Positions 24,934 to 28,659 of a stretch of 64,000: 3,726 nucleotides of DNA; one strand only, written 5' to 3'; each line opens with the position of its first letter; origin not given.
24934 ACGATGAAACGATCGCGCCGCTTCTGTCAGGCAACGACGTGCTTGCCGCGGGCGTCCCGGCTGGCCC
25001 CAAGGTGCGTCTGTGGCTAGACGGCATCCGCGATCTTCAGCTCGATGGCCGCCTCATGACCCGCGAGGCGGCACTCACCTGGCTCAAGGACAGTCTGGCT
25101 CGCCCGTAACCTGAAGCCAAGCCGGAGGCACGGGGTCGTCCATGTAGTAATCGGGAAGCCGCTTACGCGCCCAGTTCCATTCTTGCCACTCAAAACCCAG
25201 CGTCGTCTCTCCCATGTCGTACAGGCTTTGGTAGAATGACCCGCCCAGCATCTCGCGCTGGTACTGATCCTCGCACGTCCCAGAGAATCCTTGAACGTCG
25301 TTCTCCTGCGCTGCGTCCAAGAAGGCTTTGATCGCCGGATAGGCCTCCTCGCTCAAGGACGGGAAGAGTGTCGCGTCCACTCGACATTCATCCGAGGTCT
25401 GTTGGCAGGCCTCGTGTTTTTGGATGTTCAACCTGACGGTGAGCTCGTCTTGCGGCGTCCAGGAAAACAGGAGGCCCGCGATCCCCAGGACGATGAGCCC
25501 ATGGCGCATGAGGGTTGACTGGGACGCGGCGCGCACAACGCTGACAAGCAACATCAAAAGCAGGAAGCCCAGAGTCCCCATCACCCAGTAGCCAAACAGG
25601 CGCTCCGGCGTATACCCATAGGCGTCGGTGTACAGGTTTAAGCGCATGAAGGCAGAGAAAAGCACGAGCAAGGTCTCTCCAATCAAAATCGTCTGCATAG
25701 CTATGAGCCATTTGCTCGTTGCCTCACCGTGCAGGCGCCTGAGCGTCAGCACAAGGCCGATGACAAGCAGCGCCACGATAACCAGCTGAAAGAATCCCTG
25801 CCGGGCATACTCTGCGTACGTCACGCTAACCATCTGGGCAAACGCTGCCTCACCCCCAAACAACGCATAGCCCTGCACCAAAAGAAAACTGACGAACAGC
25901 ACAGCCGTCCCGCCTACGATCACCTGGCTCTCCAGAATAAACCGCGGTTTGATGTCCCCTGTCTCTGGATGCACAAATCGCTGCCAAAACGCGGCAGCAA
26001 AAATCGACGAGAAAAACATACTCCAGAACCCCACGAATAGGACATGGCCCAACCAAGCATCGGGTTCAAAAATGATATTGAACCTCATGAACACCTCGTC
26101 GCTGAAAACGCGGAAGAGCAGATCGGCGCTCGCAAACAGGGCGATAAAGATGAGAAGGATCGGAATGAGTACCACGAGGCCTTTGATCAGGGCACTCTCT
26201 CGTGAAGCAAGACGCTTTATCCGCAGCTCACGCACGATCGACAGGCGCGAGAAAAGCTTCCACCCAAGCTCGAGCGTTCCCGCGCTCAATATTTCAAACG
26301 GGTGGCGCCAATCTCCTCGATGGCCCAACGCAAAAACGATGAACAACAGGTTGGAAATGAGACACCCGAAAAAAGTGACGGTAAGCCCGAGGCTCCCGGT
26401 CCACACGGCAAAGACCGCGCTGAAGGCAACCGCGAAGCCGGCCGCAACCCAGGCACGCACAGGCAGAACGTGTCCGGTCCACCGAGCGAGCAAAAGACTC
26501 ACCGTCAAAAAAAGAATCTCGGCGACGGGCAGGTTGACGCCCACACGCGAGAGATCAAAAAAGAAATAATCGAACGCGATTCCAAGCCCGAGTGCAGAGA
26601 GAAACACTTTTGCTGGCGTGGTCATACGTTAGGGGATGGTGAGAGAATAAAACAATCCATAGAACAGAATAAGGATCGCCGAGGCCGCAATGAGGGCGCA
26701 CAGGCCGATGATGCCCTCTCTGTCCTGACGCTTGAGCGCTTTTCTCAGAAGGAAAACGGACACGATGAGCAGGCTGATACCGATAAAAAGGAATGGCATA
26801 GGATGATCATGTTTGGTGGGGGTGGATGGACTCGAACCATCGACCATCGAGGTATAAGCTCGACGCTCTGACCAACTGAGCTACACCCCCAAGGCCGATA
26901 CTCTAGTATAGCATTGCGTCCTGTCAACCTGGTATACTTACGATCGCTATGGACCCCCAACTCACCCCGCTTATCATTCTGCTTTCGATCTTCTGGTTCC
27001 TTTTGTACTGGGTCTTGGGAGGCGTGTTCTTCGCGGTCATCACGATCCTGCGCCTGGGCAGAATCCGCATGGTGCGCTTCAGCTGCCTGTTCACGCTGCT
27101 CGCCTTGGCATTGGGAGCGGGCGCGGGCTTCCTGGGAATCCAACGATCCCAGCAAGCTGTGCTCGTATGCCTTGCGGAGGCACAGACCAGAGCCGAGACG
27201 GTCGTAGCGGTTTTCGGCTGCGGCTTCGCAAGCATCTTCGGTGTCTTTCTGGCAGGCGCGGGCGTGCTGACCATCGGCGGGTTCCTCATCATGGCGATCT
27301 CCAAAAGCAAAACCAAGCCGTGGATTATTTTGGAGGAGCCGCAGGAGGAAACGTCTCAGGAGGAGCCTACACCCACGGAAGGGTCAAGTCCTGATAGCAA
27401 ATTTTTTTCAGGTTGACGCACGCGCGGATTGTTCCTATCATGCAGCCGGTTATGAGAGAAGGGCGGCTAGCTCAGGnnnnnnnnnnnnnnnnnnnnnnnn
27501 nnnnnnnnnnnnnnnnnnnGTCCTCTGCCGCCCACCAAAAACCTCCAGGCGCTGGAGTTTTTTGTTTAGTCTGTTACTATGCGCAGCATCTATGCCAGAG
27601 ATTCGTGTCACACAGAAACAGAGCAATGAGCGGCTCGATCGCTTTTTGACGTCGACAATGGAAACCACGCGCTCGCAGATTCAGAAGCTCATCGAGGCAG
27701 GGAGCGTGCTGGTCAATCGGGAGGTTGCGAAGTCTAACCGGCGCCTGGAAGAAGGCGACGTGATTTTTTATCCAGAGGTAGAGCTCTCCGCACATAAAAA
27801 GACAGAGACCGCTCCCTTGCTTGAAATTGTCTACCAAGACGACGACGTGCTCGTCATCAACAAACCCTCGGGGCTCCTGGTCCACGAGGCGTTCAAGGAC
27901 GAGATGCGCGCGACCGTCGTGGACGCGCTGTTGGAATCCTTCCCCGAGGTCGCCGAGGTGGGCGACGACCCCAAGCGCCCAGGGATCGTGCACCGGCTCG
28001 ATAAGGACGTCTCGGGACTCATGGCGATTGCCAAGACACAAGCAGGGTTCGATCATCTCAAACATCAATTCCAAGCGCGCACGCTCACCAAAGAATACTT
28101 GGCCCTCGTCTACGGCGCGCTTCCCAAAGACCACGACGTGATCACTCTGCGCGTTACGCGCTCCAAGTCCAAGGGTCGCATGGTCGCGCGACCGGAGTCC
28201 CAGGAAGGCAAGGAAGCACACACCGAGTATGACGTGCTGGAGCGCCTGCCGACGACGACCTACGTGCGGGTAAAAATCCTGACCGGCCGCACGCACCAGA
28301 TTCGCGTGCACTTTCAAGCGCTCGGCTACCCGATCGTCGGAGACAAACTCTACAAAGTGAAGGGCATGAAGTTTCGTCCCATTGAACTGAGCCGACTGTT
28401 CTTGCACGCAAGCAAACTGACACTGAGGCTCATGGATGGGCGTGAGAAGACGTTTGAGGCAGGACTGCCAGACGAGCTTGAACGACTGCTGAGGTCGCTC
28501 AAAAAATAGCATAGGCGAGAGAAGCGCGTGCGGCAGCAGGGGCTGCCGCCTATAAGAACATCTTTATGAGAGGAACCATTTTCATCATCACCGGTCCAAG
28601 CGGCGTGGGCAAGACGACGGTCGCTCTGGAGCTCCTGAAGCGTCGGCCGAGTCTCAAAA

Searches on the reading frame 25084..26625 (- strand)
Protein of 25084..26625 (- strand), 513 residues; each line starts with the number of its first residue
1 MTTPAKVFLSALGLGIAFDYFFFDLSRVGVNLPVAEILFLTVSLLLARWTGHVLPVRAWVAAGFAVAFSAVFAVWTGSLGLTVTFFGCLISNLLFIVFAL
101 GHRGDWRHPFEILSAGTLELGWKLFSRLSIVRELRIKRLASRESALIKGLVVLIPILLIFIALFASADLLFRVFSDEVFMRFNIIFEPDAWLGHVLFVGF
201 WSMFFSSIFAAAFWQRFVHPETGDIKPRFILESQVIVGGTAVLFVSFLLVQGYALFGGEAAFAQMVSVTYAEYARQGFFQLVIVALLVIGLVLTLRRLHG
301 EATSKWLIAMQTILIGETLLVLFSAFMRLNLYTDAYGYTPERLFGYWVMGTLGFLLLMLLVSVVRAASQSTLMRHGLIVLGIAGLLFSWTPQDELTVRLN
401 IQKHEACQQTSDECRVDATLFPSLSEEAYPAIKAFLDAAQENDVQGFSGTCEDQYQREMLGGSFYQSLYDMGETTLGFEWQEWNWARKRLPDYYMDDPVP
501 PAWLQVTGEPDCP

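Call 13: search_protein_families(library=pfam, proteins=[window:25084-26625:-], max_evalue=0.001)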
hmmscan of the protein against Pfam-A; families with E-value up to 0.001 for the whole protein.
window:25084-26625:- (513 aa): 1 family
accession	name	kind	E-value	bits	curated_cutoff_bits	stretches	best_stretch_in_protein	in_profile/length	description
PF13687.11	DUF4153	-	1.1e-50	173.3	27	1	65-433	3-371/373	Domain of unknown function (DUF4153)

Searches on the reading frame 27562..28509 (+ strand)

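Call 13: search_protein_families(library=pfam, proteins=[window:27562-28509:+], max_evalue=0.001)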
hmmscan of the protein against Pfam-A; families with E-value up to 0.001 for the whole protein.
window:27562-28509:+ (315 aa): 2 families
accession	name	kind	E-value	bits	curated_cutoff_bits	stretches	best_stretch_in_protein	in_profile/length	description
PF00849.27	PseudoU_synth_2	-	3.4e-32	112.2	26.8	1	95-253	1-152/152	RNA pseudouridylate synthase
PF01479.30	S4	-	9.4e-11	41.7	22.8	1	23-68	1-48/48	S4 domain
